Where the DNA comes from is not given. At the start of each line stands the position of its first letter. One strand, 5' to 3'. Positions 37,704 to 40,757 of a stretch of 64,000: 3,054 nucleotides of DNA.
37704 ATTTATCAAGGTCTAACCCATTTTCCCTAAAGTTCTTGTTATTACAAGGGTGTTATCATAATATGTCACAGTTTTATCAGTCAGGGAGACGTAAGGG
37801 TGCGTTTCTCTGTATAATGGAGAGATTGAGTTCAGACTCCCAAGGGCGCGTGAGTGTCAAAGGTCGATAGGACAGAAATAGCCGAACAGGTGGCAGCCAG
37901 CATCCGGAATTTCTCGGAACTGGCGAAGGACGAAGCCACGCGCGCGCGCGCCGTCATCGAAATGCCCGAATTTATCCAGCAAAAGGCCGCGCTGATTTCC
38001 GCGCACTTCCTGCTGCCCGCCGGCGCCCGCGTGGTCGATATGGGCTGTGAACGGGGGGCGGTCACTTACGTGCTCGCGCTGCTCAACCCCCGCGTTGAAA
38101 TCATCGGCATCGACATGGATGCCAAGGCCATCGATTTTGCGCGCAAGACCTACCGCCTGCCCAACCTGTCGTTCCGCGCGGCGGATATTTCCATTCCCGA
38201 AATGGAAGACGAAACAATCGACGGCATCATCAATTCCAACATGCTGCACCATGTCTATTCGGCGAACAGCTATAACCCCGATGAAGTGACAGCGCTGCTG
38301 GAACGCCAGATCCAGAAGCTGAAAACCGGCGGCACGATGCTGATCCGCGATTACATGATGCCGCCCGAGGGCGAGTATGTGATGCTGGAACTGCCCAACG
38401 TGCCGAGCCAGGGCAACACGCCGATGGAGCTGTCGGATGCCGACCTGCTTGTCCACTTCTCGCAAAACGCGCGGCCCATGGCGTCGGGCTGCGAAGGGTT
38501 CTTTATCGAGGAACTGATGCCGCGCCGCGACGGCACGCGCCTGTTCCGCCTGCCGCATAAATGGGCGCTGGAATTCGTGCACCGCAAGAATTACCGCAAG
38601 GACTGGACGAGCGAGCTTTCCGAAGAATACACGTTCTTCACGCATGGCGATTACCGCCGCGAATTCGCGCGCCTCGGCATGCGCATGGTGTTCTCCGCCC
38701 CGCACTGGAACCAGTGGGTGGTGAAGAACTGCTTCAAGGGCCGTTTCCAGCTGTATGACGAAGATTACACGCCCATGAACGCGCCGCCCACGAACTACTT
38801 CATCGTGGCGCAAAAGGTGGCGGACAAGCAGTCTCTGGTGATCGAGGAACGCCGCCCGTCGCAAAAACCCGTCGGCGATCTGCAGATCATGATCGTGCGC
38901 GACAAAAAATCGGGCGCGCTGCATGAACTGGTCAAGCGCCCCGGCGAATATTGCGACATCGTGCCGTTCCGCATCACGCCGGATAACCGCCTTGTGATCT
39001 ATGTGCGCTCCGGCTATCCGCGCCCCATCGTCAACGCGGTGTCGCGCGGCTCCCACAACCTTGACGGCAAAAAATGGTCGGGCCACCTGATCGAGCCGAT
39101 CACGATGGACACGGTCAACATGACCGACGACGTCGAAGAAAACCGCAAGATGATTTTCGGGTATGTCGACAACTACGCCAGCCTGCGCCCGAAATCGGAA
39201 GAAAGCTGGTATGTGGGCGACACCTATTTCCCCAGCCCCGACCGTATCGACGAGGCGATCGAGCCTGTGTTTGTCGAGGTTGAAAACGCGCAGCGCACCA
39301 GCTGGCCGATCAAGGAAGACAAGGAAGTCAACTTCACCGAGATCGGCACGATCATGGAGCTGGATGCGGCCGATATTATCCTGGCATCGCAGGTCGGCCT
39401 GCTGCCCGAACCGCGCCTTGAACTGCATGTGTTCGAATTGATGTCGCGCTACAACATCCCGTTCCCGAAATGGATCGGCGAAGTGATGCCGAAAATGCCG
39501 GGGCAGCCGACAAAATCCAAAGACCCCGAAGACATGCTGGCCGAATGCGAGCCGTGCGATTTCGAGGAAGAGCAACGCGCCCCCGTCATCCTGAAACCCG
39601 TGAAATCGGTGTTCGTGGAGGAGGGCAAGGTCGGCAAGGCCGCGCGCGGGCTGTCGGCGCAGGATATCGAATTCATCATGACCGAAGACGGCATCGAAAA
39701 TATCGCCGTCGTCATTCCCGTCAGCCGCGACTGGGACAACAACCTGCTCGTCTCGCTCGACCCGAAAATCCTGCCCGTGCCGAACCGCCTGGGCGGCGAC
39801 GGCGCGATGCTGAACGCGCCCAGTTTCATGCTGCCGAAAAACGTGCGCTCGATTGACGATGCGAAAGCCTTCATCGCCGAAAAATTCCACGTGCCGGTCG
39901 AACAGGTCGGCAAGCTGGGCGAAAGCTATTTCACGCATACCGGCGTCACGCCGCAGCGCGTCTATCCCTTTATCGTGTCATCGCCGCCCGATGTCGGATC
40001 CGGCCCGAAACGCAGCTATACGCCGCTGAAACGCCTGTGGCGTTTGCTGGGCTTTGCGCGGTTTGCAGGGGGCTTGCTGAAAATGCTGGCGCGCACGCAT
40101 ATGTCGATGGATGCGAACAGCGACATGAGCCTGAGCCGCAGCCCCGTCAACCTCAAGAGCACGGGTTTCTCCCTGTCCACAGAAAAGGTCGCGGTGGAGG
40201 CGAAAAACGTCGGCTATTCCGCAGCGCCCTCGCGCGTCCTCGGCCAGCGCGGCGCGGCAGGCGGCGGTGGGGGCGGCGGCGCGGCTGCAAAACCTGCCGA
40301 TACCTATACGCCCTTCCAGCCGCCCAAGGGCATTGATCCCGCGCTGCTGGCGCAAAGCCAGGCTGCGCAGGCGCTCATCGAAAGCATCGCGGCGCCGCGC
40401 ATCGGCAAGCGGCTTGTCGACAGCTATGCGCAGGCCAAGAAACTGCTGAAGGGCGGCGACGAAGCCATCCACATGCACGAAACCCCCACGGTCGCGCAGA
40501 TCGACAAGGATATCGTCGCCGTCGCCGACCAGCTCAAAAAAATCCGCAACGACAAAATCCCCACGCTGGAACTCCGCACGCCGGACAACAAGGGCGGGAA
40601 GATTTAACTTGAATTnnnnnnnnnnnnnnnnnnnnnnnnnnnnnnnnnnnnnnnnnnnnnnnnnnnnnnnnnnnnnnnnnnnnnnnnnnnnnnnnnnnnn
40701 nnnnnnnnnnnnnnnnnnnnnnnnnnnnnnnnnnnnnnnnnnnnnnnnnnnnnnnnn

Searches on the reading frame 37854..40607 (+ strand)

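Call 39: search_protein_families(library=pfam, proteins=[window:37854-40607:+], max_evalue=0.00001)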
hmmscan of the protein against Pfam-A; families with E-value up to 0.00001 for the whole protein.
window:37854-40607:+ (917 aa): 6 families
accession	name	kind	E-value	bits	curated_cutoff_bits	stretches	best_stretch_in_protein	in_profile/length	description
PF13847.12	Methyltransf_31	-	6.2e-14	52.4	27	1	57-168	4-113/145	Methyltransferase domain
PF13649.12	Methyltransf_25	-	5.5e-10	40.2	27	1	60-136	1-79/97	Methyltransferase domain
PF08241.18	Methyltransf_11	-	1.1e-09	39.2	21.2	1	61-163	1-94/95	Methyltransferase domain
PF05175.20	MTS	-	1.9e-08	34.5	23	1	51-164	26-138/170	Methyltransferase small domain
PF08242.18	Methyltransf_12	-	7.4e-08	33.5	30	1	61-161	1-97/98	Methyltransferase domain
PF13489.12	Methyltransf_23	-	2e-07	31.3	27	1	46-167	14-119/164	Methyltransferase domain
